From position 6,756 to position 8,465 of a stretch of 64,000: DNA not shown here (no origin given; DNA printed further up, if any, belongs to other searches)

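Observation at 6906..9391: Orphan FlhA cytoplasmic-domain paralogue fused to a novel N-terminus, translationally coupled to a double-SIS protein and rph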

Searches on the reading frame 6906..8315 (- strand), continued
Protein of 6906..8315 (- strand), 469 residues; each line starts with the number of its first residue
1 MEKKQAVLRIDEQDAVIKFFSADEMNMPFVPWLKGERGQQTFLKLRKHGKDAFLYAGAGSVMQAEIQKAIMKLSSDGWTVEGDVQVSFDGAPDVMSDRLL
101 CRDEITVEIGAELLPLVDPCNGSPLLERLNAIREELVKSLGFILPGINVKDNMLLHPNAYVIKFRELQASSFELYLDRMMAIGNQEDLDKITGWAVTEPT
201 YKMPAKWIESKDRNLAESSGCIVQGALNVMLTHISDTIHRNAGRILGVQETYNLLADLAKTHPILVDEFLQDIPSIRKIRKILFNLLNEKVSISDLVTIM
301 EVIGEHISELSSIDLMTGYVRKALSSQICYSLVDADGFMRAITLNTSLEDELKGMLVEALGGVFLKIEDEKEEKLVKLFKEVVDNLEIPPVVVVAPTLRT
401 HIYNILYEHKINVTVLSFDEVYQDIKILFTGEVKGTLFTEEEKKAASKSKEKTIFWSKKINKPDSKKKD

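Call 31: search_solved_structures(query=window:6906-8315:-, max_evalue=1e-33, show_alignments=5)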
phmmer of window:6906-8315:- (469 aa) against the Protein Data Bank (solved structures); distinct sequences matched with E-value up to 1e-33: 13.
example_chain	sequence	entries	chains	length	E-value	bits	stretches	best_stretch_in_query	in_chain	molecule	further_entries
3mix_A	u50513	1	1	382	4.3e-49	171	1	92-431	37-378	Flagellar biosynthesis protein flhA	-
12dv_B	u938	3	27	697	6.6e-38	134.1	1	99-428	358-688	Flagellar biosynthesis protein FlhA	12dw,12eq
3myd_A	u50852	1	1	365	1.8e-35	126.1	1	97-421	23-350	Flagellar biosynthesis protein flhA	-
6ai0_A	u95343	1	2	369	1.2e-34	123.3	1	101-432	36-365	Flagellar biosynthesis protein FlhA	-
7ctn_A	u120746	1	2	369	1.4e-34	123.2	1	101-432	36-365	Flagellar biosynthesis protein FlhA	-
3a5i_A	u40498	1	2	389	1.5e-34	123.1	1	101-432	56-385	Flagellar biosynthesis protein flhA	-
6ch1_A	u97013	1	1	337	2.1e-34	122.6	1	103-432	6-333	Flagellar biosynthesis protein FlhA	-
6ch2_A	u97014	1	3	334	2.2e-34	122.5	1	103-432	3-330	Flagellar biosynthesis protein FlhA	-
6ch3_A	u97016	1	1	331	4.1e-34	121.6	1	103-422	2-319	Flagellar biosynthesis protein FlhA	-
6ai1_A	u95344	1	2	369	4.4e-34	121.5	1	101-432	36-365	Flagellar biosynthesis protein FlhA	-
6ai2_A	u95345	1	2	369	6.1e-34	121.1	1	101-432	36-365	Flagellar biosynthesis protein FlhA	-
36hw_A2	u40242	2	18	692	7.3e-34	120.8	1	101-432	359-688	Flagellar biosynthesis protein FlhA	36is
6ai3_A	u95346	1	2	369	8.3e-34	120.6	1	101-432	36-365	Flagellar biosynthesis protein FlhA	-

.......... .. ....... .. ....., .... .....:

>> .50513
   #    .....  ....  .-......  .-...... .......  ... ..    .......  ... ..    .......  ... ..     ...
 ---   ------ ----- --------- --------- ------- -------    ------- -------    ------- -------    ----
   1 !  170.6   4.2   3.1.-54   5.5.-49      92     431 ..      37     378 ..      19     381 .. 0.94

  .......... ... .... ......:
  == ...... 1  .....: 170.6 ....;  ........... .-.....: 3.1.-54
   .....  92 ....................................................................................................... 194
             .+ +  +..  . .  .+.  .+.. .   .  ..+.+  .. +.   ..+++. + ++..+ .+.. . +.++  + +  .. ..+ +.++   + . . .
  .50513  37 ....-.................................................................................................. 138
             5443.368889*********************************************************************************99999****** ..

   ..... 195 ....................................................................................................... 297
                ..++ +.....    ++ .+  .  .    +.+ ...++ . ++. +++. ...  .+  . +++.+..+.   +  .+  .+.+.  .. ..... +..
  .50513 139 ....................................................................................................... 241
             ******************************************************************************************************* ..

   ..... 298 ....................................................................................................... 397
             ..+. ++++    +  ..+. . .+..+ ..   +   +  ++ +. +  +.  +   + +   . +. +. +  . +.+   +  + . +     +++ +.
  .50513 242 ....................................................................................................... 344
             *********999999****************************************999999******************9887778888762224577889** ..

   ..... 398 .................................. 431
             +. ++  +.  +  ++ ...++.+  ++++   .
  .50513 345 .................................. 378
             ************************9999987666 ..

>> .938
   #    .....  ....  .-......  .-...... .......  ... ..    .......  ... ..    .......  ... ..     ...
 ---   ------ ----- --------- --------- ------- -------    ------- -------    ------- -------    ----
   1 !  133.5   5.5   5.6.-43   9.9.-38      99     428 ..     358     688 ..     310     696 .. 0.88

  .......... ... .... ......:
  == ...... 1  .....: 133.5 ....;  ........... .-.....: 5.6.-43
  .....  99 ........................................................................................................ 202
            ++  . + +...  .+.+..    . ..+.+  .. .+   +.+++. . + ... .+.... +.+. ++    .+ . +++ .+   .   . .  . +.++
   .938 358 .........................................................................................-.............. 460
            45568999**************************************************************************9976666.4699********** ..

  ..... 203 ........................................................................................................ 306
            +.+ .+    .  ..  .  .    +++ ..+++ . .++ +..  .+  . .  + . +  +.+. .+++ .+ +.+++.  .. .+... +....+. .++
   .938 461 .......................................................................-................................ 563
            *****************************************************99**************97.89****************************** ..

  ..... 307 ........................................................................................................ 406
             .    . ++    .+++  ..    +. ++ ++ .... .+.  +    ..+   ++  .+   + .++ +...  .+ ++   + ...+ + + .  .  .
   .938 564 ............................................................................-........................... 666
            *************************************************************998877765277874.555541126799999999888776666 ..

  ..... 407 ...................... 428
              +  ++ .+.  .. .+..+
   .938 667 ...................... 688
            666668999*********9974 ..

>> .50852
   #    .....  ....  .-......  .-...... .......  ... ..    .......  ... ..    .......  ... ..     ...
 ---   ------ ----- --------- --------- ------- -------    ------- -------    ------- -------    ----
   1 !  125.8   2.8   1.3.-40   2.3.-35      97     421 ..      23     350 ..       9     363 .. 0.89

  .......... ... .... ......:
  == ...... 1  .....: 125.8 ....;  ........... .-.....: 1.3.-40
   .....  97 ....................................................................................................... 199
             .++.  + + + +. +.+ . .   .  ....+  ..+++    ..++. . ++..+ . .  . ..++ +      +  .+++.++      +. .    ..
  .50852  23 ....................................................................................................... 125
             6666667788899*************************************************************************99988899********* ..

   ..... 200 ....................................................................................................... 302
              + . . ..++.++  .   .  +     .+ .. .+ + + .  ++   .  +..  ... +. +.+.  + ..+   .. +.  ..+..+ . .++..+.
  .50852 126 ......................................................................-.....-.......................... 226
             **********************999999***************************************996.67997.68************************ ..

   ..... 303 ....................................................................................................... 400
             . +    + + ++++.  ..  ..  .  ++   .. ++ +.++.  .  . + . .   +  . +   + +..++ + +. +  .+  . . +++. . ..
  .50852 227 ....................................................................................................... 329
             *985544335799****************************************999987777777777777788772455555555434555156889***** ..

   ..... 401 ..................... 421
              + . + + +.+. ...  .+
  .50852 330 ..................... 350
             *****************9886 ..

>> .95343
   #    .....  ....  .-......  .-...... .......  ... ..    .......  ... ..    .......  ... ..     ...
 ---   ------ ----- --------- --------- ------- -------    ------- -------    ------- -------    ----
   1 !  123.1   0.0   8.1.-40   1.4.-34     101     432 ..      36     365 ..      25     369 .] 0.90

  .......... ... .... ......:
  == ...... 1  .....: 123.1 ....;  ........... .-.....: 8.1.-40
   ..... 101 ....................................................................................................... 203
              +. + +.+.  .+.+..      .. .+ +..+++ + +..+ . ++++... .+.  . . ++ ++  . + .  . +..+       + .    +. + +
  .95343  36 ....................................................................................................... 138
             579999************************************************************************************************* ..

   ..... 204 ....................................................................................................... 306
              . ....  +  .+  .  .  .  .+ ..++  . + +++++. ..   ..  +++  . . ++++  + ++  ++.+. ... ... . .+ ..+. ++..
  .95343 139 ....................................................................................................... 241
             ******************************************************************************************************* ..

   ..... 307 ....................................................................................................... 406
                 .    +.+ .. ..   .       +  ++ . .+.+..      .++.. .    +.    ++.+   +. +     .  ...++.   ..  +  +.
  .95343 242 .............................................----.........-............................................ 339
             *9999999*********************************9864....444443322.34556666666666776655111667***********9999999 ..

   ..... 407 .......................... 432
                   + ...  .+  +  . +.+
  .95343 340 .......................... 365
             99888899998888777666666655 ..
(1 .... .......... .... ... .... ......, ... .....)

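Call 32: list_cluster_members(proteins=[P0037, P0053, P0054, P0059, P0061, P0070, P0072, P0074, P0078, P0086])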
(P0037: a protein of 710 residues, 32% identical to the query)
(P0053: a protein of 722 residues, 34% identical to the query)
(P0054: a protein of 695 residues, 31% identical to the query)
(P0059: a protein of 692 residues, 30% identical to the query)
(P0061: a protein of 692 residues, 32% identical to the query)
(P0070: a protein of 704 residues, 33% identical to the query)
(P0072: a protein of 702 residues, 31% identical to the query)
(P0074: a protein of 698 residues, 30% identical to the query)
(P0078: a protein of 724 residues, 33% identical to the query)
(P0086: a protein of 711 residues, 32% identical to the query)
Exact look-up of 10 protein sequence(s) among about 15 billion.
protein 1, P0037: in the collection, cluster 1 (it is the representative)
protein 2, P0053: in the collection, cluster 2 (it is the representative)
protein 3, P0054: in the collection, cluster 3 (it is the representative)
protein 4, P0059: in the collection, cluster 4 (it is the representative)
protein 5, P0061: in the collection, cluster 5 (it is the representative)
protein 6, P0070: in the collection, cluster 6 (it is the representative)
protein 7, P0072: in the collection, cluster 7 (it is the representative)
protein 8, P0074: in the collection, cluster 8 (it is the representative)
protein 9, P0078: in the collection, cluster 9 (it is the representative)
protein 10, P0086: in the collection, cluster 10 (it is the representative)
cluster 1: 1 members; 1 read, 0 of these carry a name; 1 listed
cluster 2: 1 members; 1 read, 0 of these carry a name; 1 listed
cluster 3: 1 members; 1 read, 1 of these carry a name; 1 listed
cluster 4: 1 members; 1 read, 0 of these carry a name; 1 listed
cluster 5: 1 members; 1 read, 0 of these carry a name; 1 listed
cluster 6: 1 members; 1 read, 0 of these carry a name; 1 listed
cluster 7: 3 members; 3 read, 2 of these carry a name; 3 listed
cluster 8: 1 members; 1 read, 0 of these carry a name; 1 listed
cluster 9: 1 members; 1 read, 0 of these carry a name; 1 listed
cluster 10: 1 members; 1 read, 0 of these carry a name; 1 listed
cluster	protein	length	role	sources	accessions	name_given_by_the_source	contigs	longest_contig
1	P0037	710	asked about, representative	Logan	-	-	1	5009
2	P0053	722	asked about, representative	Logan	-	-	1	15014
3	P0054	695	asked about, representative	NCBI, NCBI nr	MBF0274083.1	MAG: flagellar biosynthesis protein FlhA [Nitrospinae bacterium] | flagellar biosynthesis protein FlhA [Nitrospinota bacterium]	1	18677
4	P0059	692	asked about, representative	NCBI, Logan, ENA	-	-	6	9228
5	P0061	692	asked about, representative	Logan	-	-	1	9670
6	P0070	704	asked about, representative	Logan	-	-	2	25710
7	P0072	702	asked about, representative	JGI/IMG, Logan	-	flagellar biosynthesis protein FlhA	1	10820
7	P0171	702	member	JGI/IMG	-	flagellar biosynthesis protein FlhA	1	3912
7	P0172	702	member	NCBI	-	-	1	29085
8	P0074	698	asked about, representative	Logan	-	-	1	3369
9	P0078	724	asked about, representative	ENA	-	-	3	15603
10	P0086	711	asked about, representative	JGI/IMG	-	-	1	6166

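Call 33: list_cluster_members(proteins=[P0036, P0038, P0040, P0051, P0052, P0088, P0026, P0044, P0049, P0022])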
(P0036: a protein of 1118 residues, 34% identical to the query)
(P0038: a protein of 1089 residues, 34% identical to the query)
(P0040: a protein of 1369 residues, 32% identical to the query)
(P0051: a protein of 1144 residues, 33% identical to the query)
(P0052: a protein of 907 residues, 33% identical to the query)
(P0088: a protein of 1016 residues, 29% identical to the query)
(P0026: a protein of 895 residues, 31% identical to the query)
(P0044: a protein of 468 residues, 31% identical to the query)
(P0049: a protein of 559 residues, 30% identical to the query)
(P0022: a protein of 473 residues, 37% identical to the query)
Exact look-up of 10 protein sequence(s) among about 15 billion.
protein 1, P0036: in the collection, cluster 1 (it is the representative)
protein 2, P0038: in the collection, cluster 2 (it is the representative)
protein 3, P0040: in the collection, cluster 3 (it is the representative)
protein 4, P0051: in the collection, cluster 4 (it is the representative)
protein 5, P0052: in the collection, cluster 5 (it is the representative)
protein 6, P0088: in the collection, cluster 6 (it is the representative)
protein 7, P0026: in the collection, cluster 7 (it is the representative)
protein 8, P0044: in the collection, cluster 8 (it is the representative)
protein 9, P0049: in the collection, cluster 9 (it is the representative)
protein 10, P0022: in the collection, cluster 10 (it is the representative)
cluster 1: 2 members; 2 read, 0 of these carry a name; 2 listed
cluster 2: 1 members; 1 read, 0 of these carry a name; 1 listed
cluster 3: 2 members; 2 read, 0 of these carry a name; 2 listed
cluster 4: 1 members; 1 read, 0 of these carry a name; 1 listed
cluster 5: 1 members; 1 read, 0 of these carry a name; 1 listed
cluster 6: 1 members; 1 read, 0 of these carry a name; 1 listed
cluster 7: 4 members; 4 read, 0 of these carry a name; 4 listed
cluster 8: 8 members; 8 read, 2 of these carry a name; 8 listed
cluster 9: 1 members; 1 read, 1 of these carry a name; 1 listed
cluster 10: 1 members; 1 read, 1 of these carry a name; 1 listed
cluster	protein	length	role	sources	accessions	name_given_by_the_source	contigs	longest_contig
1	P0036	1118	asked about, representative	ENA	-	-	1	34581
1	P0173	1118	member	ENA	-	-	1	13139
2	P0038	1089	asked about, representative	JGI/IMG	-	-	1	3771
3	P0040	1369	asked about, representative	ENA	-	-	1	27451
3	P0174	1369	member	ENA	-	-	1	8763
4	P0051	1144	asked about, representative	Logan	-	-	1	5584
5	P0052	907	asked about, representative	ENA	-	-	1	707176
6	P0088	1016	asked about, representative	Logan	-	-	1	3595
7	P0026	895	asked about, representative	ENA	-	-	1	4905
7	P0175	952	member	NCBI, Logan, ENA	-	-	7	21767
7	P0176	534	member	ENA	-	-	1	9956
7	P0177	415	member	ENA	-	-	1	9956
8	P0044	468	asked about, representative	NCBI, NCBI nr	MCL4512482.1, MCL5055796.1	MAG: flagellar biosynthesis protein FlhA [Candidatus Eremiobacteraeota bacterium] | flagellar biosynthesis protein FlhA [Candidatus Eremiobacteraeota bacterium]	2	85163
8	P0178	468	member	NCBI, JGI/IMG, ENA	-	flagellar biosynthesis protein FlhA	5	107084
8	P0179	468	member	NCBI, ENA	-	-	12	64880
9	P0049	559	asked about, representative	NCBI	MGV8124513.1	MAG: FHIPEP family type III secretion protein [Candidatus Xenobiia bacterium LiM19]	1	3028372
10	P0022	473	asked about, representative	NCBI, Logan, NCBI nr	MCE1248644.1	MAG: flagellar biosynthesis protein FlhA [Firmicutes bacterium] | flagellar biosynthesis protein FlhA [Bacillota bacterium]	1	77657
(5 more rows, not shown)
